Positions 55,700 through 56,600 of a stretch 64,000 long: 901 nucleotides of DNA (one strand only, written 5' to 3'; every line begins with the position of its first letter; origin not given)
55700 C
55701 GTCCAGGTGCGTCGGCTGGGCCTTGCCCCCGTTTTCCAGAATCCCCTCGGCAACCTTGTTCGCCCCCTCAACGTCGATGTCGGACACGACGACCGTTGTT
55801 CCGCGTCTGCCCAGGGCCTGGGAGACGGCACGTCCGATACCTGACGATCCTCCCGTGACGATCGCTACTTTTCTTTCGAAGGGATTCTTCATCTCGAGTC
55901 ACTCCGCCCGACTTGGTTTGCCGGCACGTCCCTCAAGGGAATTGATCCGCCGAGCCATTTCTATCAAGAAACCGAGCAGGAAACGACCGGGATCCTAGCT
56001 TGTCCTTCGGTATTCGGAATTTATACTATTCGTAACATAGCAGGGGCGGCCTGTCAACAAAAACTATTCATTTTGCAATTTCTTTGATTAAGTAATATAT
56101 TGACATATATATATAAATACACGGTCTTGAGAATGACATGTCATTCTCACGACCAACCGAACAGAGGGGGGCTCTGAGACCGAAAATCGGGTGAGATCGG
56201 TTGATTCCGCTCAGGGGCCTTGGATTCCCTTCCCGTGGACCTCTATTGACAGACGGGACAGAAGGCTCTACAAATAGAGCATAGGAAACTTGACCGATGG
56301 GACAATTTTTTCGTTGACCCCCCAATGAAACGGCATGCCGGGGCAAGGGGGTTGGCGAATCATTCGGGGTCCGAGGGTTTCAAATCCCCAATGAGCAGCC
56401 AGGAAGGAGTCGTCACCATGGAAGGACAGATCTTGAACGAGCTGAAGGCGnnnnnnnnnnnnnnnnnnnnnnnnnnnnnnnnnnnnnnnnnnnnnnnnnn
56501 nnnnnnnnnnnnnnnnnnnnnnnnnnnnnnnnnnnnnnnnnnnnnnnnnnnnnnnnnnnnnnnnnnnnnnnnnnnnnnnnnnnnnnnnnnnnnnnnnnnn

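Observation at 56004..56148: Duplicated ~145-bp promoter module ending in an identical, perfect 20-bp palindrome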

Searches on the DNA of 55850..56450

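Call 47: search_rna_families(source=window, start=55850, end=56450, threshold=evalue, max_evalue=1)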
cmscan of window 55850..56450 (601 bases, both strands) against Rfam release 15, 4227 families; matches with E-value up to 1: 2.
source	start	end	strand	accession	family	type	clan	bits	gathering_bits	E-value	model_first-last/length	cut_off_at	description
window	56078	56155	+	RF01822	RsaJ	Gene; sRNA;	-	19.6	100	0.023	1-287/287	no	RNA Staph. aureus A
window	56215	56307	+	RF00431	SNORA55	Gene; snRNA; snoRNA; HACA-box;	-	16.2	45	0.82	1-135/135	no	Small nucleolar RNA SNORA55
